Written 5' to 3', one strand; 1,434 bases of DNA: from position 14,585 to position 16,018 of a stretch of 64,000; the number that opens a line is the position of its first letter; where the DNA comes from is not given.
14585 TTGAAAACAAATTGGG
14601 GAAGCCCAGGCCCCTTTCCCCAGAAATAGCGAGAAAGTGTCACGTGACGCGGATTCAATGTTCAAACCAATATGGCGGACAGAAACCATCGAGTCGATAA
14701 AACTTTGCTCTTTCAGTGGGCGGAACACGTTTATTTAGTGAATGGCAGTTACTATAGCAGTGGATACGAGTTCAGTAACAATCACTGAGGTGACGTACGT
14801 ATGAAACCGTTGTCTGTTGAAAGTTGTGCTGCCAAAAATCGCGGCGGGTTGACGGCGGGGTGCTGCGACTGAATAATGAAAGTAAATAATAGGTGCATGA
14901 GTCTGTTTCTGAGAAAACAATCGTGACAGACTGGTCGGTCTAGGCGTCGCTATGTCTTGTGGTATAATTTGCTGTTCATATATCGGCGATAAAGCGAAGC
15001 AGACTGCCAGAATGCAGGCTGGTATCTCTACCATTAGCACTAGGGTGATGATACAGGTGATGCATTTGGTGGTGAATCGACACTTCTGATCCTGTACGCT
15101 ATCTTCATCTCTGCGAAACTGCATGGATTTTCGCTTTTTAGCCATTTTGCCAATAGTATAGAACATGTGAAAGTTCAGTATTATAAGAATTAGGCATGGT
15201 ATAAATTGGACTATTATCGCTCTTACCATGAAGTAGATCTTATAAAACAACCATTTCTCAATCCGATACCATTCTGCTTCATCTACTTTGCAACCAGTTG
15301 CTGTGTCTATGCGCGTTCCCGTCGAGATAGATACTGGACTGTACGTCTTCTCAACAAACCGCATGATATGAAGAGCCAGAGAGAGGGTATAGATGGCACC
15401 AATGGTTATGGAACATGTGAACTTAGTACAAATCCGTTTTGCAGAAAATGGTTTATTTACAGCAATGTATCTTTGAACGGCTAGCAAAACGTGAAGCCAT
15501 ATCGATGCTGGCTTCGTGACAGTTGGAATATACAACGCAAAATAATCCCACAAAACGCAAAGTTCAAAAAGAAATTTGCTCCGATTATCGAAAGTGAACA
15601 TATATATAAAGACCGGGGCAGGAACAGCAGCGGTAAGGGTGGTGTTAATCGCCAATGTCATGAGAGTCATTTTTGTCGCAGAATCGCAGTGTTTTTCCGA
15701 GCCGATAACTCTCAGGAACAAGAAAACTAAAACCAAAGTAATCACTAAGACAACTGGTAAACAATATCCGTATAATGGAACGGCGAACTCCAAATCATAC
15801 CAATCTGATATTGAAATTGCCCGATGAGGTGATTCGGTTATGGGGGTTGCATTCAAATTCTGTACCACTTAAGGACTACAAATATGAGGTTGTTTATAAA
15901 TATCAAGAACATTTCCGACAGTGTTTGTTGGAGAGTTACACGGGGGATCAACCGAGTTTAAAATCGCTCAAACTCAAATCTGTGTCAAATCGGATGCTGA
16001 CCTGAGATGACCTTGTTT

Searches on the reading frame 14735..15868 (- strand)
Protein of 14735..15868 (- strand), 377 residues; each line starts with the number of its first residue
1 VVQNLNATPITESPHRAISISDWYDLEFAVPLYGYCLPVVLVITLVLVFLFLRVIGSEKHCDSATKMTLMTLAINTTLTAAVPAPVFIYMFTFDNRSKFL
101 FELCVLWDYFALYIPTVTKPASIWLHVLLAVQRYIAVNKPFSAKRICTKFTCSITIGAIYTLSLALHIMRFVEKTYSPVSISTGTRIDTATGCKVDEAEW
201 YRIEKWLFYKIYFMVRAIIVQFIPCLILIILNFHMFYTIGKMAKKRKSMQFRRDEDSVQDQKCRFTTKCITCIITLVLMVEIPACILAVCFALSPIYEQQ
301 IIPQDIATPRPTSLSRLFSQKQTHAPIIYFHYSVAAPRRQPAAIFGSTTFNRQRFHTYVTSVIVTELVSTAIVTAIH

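Call 22: search_protein_families(library=pfam, proteins=[window:14735-15868:-], max_evalue=0.01)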
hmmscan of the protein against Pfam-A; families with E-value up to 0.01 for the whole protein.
window:14735-15868:- (377 aa): 2 families
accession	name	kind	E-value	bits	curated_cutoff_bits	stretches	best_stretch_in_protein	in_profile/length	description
PF00001.26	7tm_1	-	1.7e-16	61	30.5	1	52-297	6-229/260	7 transmembrane receptor (rhodopsin family)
PF10324.15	7TM_GPCR_Srw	-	1.7e-15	57.5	22.2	1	104-319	74-291/319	Serpentine type 7TM GPCR chemoreceptor Srw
